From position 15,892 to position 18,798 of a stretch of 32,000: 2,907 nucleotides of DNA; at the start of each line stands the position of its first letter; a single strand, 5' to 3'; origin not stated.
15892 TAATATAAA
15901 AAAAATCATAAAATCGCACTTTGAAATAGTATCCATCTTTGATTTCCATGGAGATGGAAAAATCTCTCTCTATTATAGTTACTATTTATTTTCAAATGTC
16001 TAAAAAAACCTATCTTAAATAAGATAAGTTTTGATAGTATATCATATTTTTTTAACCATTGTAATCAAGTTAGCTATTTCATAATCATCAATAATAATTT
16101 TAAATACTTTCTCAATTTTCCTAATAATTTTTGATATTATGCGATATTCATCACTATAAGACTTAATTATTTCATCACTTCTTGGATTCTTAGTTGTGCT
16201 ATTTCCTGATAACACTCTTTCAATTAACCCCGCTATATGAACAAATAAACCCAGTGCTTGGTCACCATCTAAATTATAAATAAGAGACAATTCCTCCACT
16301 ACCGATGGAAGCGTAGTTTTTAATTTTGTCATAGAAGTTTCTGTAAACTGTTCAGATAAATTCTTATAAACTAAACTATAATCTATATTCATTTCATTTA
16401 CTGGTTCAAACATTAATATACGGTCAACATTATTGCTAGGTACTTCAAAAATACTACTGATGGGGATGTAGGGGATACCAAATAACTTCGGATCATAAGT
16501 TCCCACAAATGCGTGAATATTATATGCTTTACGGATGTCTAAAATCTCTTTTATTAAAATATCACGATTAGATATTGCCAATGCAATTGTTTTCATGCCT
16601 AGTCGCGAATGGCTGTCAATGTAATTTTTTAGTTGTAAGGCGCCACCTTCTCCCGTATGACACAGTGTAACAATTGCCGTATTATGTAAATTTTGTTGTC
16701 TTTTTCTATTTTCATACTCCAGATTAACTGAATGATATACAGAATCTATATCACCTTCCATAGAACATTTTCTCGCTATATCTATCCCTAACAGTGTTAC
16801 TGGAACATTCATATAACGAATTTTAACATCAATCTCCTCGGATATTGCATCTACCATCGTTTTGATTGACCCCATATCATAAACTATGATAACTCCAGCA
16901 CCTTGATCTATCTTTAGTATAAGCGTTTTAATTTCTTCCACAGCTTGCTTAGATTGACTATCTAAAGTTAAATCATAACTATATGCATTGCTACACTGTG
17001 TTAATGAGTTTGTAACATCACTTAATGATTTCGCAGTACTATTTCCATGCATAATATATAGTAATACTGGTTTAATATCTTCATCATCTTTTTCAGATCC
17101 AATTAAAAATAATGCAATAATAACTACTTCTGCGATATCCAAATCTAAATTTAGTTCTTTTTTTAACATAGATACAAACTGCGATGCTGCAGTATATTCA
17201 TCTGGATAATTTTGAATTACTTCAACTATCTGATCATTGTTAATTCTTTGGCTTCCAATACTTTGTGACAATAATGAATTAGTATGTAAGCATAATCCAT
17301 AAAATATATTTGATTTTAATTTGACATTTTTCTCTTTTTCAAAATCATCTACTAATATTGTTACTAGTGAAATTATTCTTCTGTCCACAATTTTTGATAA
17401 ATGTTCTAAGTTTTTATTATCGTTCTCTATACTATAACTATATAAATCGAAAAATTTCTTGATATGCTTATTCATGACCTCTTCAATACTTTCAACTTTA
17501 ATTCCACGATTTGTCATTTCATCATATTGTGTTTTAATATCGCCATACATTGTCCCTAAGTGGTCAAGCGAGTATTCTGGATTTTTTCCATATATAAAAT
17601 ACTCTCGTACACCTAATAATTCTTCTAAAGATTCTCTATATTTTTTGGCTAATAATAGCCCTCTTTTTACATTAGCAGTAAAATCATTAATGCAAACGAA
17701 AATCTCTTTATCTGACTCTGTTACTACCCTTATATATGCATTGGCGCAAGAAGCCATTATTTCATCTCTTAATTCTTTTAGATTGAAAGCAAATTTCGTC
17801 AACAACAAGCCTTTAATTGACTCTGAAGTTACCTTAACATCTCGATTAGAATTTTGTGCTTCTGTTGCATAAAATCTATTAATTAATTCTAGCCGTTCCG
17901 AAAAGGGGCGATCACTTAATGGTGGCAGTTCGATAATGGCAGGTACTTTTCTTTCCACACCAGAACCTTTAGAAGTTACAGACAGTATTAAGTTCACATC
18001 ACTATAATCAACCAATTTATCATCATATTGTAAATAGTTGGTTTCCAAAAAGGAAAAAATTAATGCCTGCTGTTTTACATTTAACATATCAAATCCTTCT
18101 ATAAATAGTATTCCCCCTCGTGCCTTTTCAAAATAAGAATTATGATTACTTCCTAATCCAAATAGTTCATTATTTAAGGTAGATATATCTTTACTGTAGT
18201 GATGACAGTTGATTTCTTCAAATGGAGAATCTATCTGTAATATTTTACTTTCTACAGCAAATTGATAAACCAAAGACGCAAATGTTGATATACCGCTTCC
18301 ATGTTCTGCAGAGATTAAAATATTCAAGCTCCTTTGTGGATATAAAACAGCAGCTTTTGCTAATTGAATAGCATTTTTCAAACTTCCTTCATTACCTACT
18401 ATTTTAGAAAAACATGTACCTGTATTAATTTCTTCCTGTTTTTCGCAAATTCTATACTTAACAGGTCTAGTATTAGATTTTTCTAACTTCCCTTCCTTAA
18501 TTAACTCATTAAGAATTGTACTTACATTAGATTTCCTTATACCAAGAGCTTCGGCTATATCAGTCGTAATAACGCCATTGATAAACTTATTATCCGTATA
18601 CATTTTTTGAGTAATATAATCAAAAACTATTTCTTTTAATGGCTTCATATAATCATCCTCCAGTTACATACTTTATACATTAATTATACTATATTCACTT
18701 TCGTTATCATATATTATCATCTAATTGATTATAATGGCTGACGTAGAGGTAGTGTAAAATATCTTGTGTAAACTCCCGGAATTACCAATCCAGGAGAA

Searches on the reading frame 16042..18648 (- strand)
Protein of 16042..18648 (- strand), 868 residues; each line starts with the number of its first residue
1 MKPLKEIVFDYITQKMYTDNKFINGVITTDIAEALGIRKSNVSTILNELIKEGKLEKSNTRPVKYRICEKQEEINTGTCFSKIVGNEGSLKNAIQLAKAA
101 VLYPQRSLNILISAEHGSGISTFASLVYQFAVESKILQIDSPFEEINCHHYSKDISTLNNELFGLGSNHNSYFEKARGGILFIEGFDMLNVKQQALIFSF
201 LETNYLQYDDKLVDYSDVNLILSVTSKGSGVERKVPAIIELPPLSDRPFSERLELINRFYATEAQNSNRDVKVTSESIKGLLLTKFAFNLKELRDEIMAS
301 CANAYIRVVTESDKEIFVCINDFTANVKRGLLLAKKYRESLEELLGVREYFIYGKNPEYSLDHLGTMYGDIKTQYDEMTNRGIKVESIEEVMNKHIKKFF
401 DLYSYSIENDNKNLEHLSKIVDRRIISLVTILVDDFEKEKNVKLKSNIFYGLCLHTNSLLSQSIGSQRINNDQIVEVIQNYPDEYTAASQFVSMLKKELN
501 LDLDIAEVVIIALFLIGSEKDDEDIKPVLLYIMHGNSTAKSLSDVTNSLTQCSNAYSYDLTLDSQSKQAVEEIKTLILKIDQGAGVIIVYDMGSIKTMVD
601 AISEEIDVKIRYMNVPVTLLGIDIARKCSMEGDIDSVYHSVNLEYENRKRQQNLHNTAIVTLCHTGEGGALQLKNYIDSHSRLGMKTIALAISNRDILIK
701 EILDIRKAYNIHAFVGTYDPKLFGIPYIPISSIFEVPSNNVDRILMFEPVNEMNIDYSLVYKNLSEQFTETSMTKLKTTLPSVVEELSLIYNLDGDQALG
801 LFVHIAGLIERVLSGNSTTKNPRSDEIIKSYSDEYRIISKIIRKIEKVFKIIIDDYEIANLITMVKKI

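Call 8: search_protein_families(library=pfam, proteins=[window:16042-18648:-])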
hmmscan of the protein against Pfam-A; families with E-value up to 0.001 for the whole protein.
window:16042-18648:- (868 aa): 7 families
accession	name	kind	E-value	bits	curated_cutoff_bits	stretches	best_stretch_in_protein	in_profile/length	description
PF00874.25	PRD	-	2e-24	86.2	23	2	792-862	14-84/90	PRD domain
PF00158.32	Sigma54_activat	-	1.6e-09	38.1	20.2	1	83-206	1-122/168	Sigma-54 interaction domain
PF03610.21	EIIA-man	-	7.4e-07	29.7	21.4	1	532-635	5-113/116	PTS system fructose IIA component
PF14532.12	Sigma54_activ_2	-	2.2e-05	25.1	25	1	100-218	18-109/138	Sigma-54 interaction domain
PF01978.25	TrmB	-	6.1e-05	23.2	25.6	1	29-68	26-65/68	Sugar-specific transcriptional regulator TrmB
PF12802.13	MarR_2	-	0.00021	21.8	27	1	26-57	21-52/61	MarR family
PF04703.18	FaeA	-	0.00052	20.7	20.7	0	23-61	13-51/62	FaeA-like protein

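Call 16: find_related_loci(query=window:16042-18648:-, collection=genome_contigs, flank=10000)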
Query window:16042-18648:- (868 aa) in genome_contigs; peptide patterns used: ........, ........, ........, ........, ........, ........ (x = any residue, [..] = any of these).
81 stretches matched a pattern; 45 encode a relative of the query (tblastn E <= 1e-3); 45 distinct loci.
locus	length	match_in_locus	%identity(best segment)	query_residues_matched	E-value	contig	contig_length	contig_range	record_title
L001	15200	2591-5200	56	1-868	0e+0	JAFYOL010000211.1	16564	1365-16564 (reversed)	MAG: Erysipelotrichaceae bacterium isolate RGIG7276 Water_buffalos_Cecum-4__c723539, whole genome shotgun sequence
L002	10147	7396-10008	55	1-868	0e+0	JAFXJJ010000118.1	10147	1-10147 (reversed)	MAG: Erysipelotrichales bacterium isolate RGIG6468 Sheep_Rectum.Co__c3500999, whole genome shotgun sequence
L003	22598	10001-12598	53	1-857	0e+0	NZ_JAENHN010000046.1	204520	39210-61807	Clostridium yunnanense strain YIM B02505 GCM70020050_46, whole genome shotgun sequence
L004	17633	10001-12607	53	1-860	0e+0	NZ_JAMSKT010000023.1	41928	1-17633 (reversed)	Clostridium caldaquaticum strain SYSU GA19001 NODE_23_length_41928_cov_4.040785, whole genome shotgun sequence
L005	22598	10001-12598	53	1-857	0e+0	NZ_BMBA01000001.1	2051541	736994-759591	Clostridium zeae strain CSC2 sequence01, whole genome shotgun sequence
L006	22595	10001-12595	53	1-857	0e+0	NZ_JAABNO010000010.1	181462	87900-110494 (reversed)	Clostridium sp. C8-1-8 NODE_10_length_181462_cov_238.097912, whole genome shotgun sequence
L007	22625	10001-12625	52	1-868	0e+0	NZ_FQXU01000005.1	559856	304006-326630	Clostridium intestinale DSM 6191, whole genome shotgun sequence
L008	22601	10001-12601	53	1-859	0e+0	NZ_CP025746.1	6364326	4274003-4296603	Clostridium manihotivorum strain CT4 chromosome, complete genome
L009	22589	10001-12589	53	1-859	0e+0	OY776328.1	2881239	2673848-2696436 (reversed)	MAG: Coprobacillaceae bacterium isolate 0ca6b35a-982b-467c-bf12-5ddc08160d48 genome assembly, chromosome: 1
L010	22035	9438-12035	52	1-859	0e+0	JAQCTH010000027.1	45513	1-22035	Clostridiaceae bacterium AF10-41 AF10-41.Scaf27, whole genome shotgun sequence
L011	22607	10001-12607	52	1-859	0e+0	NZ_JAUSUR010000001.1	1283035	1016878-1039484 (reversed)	Breznakia pachnodae strain DSM 16784 Ga0480556_01, whole genome shotgun sequence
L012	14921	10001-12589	53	1-859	0e+0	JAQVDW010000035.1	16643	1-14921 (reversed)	MAG: Erysipelotrichaceae bacterium isolate STE_120 NODE_7950_length_16643_cov_30.079983_Sandtown_E, whole genome shotgun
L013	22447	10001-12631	50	1-868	0e+0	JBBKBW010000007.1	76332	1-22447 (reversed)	Erysipelotrichaceae bacterium HCN-30851 assembly_contig_7, whole genome shotgun sequence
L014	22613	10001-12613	50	1-864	0e+0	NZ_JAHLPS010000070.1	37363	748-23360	Caproiciproducens sp. MSJ-32 M.32_ctg000203, whole genome shotgun sequence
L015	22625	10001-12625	49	1-868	0e+0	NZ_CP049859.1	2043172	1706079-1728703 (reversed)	Erysipelothrix sp. HDW6A chromosome, complete genome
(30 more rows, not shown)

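Call 18: find_homologous_proteins(query=window:16042-18648:-, max_evalue=1e-50)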
Query window:16042-18648:- (868 aa): 308 proteins with E <= 1e-50 among 8000 candidates; the best 120 are listed.
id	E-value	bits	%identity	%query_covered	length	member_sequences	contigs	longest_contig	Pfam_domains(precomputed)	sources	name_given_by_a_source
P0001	0.0e+0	1891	100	100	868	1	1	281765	PF03610.22,PF00158.33,PF00874.26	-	-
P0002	0.0e+0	1150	61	100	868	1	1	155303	PF03610.22,PF00158.33,PF00874.26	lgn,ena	-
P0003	0.0e+0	1056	56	100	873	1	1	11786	PF03610.22,PF00158.33,PF25601.2,PF00874.26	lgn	-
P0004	0.0e+0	1048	56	100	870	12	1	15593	PF03610.22,PF00158.33,PF00874.26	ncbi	-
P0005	0.0e+0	1043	55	100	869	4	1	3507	PF03610.22,PF00158.33,PF25601.2,PF00874.26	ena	-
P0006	0.0e+0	1041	54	100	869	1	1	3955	PF03610.22,PF00158.33,PF00874.26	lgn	-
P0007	6.3e-296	1002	53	100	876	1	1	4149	PF03610.22,PF00158.33,PF00874.26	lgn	-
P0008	8.0e-296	1002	53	99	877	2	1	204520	PF03610.22,PF00158.33,PF00874.26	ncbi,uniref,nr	ncbi:PRD domain-containing protein [Clostridium sp. YIM B02505]|uniref:PRD domain-containing protein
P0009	5.8e-294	996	53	100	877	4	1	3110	PF03610.22,PF00158.33,PF00874.26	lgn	-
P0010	1.6e-293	994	53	100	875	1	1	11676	PF00158.33,PF00874.26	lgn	-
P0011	3.4e-293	993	53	100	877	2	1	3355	PF03610.22,PF00158.33,PF00874.26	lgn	-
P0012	4.8e-293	993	53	100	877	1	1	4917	PF03610.22,PF00158.33,PF00874.26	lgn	-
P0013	6.8e-293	992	53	100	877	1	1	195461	PF00158.33,PF00874.26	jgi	jgi:transcriptional regulatory protein LevR/transcriptional regulator with AAA-type ATPase domain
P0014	3.1e-292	990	52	100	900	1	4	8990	PF03610.22,PF00158.33,PF00874.26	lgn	-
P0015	1.1e-291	988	53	100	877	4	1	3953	PF00158.33,PF00874.26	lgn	-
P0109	1.1e-196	674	41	100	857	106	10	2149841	PF03610.22,PF00158.33,PF00874.26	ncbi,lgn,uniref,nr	ncbi:PRD domain-containing protein [Streptococcus pasteurianus]|uniref:PRD domain-containing protein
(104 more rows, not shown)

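Call 19: find_encoding_contigs(protein=P0002, flank=10000, max_places=3)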
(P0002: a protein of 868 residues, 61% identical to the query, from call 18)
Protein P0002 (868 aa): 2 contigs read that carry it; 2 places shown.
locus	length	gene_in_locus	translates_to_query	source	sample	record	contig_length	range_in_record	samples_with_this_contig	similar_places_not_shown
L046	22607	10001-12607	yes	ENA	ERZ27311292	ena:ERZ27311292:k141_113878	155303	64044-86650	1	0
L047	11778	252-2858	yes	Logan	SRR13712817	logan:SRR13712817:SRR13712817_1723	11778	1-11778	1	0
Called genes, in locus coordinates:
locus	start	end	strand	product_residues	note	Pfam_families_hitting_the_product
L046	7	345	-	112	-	-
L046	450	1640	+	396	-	PF00155:Aminotran_1_2, PF12897:Asp_aminotransf (weak)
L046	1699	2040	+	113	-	-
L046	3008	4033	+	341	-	PF18928:DUF5677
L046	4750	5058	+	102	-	PF02255:PTS_IIA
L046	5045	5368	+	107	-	PF02302:PTS_IIB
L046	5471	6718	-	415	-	PF01548:DEDD_Tnp_IS110, PF02371:Transposase_20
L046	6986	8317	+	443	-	PF02378:PTS_EIIC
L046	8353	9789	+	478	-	PF00232:Glyco_hydro_1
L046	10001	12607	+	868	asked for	PF00158:Sigma54_activat, PF00874:PRD, PF03610:EIIA-man (weak), PF00874:PRD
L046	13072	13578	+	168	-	PF00903:Glyoxalase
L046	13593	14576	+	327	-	PF01408:GFO_IDH_MocA, PF22725:GFO_IDH_MocA_C3 (weak), PF02894:GFO_IDH_MocA_C (weak)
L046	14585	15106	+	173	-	PF03928:HbpS-like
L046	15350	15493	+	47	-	-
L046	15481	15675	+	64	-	-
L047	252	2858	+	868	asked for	PF00158:Sigma54_activat, PF00874:PRD, PF03610:EIIA-man (weak), PF00874:PRD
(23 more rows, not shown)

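Call 28: search_solved_structures(query=window:16042-18648:-, max_evalue=0.01, show_alignments=3)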
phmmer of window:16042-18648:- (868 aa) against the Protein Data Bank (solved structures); distinct sequences matched with E-value up to 0.01: 6.
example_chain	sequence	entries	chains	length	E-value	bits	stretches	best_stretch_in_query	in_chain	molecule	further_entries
3gx1_A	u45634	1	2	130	2.3e-12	49.4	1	529-649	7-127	Lin1832 protein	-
3gdw_A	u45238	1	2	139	1.3e-08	36.9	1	530-652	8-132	Sigma-54 interaction domain protein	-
3rio_A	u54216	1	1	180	0.0025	19.5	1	400-515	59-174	PtsGHI operon antiterminator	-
3m0e_A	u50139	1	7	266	0.0045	18.6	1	109-297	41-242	Transcriptional regulator (NtrC family)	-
1ny6_A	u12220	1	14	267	0.0086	17.7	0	109-297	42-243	transcriptional regulator (NtrC family)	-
4ly6_A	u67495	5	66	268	0.0088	17.7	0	109-297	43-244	Transcriptional regulator (NtrC family)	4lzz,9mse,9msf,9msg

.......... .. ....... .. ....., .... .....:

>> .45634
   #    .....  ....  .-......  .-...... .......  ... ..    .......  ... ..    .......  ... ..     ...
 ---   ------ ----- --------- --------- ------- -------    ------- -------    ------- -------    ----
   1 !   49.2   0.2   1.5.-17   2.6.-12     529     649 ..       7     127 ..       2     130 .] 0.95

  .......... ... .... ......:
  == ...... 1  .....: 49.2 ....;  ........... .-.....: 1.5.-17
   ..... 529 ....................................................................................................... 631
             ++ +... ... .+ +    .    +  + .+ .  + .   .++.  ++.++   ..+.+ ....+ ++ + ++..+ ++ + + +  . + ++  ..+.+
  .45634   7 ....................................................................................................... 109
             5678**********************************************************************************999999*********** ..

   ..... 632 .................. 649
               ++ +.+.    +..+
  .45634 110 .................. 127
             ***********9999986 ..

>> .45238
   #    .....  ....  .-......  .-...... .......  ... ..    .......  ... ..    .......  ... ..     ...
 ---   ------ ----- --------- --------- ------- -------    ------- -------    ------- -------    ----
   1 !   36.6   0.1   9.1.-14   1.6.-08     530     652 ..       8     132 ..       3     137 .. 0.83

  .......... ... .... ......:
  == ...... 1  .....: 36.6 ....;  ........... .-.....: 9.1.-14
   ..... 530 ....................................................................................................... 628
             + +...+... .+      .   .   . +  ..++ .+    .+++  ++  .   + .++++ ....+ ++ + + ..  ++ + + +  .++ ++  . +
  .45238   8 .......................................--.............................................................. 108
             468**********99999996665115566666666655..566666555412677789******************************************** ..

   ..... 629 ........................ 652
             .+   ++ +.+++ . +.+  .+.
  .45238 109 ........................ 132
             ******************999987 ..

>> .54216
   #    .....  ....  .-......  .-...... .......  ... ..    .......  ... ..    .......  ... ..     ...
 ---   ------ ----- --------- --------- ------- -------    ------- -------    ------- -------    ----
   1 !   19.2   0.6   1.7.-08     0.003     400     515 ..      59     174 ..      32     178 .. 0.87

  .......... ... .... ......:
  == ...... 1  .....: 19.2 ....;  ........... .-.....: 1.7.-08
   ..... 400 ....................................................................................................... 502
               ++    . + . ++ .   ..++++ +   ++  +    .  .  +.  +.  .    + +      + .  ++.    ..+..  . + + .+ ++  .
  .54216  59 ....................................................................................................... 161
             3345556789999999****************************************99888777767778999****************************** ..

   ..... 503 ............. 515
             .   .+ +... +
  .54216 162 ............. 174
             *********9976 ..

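Call 55: search_protein_families(library=ncbifam, proteins=[window:16042-18648:-, L007:12669-13139:-], max_evalue=0.001)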
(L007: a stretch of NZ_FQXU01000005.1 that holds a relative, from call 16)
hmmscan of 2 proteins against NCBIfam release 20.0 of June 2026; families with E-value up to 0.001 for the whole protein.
window:16042-18648:- (868 aa): 7 families
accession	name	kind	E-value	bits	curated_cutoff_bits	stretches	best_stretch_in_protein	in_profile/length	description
NF047795.1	TransRegDagR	equivalog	3.9e-60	203.8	1400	1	39-770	71-827/938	transcriptional regulator DagR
NF047357.1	antiterm_GlcT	equivalog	1.4e-17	64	320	2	388-525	36-169/272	glucose PTS transporter transcription antiterminator GlcT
NF046042.1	LicT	equivalog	1.2e-14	54.2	300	1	388-525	36-169/273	BglG family transcription antiterminator LicT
NF008485.2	PRK11388.1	equivalog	1.6e-09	36.6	551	1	75-298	326-555/643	dihydroxyacetone kinase operon transcriptional regulator DhaR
TIGR01817.1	nifA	equivalog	9.9e-06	24.6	528.85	0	47-184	167-297/534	nif-specific transcriptional activator NifA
NF038308.1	RNA_repair_RtcR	equivalog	2.9e-05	23.1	650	1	75-203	174-304/530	RNA repair transcriptional activator RtcR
NF041678.1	trans_antitermLacT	equivalog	0.00061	19.3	500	1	390-522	39-167/286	transcription antiterminator LacT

L007:12669-13139:- (156 aa): 0 families

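Call 56: search_protein_families(library=pfam, proteins=[L007:12669-13139:-])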
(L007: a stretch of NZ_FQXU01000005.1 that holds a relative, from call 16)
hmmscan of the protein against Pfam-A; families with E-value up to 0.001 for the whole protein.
L007:12669-13139:- (156 aa): 1 family
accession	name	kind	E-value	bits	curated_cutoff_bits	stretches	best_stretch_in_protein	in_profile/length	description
PF11687.14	DUF3284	-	7.3e-19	68.2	23.7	1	7-122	1-117/119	Domain of unknown function (DUF3284)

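Call 84: find_encoding_contigs(protein=P0109, flank=6000, max_places=1)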
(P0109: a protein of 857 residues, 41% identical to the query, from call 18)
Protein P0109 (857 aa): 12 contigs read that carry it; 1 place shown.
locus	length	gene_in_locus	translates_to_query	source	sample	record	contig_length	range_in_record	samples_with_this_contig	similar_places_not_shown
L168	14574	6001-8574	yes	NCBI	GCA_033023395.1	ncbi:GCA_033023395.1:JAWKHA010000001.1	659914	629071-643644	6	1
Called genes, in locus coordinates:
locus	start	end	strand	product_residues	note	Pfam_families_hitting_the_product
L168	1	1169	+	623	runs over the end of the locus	PF00367:PTS_EIIB, PF02378:PTS_EIIC, PF00358:PTS_EIIA_1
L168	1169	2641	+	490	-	PF00232:Glyco_hydro_1 (weak), PF00150:Cellulase (weak), PF00232:Glyco_hydro_1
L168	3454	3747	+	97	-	PF08951:EntA_Immun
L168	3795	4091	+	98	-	PF08951:EntA_Immun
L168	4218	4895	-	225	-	PF00881:Nitroreductase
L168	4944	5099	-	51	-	-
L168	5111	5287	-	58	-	-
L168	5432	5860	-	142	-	PF12802:MarR_2, PF01047:MarR (weak), PF13412:HTH_24 (faint)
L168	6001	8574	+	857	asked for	PF00158:Sigma54_activat, PF00874:PRD, PF03610:EIIA-man (weak), PF00874:PRD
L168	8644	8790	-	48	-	PF13333:rve_2 (weak)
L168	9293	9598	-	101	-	PF11687:DUF3284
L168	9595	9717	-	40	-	-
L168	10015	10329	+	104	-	PF02255:PTS_IIA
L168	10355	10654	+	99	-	PF02302:PTS_IIB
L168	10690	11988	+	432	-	PF02378:PTS_EIIC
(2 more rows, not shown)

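Call 86: predict_structure(alignment_id=A3)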
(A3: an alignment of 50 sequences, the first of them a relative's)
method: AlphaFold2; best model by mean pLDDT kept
length: 868 residues; sequences in the alignment: 50
mean_pLDDT: 81.7   pTM: 0.42
mean pLDDT of the five models: 81.7, 80.4, 78.3, 78.1, 75.8
residues with pLDDT >= 90: 158; 70-90: 605; 50-70: 66; < 50: 39
segments of 3 or more residues with pLDDT < 50: 70-77, 358-364, 402-412, 518-523, 652-655, 751-753
pLDDT, mean of each block of 10 residues (from residue 1): 82 82 85 87 88 80 73 49 86 89 76 89 92 85 89 81 71 90 90 88 80 86 76 81 92 93 88 93 91 91 87 88 88 88 87 69 60 82 76 71 40 60 86 86 76 86 66 81 89 89 85 70 67 86 83 85 83 88 84 80 83 74 83 84 73 64 78 88 84 84 84 88 86 78 77 64 85 86 87 84 92 79 84 91 91 89 87
secondary structure, 60 per line:
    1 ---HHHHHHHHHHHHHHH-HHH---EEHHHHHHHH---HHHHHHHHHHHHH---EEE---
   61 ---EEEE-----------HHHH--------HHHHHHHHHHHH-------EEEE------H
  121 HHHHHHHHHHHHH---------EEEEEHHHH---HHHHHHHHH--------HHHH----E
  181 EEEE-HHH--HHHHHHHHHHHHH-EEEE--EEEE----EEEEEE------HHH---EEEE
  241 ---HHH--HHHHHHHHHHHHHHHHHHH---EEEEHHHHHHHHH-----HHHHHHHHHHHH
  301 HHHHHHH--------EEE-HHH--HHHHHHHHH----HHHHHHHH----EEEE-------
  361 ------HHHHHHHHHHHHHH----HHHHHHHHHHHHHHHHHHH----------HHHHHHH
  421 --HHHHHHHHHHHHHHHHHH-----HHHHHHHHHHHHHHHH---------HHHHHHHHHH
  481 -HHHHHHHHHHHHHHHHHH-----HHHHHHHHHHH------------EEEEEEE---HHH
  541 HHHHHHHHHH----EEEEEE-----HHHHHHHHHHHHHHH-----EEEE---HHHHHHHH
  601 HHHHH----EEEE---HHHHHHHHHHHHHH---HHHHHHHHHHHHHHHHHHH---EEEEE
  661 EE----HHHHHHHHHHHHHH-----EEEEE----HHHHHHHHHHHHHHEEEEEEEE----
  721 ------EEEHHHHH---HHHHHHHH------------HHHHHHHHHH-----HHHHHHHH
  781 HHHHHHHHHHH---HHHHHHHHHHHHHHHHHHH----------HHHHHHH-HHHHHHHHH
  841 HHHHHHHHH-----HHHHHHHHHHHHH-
elements in order (helices of 4 or more, strands of 3 or more residues): H4-18 H28-35 H39-51 E55-57 E64-67 H79-82 H91-102 E110-113 H120-133 E143-147 H148-151 H155-163 H172-175 E180-184 H191-203 E205-208 E211-214 E219-224 E237-240 H249-267 E271-274 H275-283 H289-307 E316-318 H325-333 H338-345 E350-353 H367-380 H385-403 H414-420 H423-440 H446-461 H471-480 H482-499 H505-515 E528-534 H538-550 E555-560 H566-580 E586-589 H593-605 E610-613 H617-630 H634-652 E656-662 H667-680 E686-690 H695-708 E709-716 E727-729 H730-734 H738-745 H758-767 H773-791 H795-813 H824-830 H832-849 H855-867
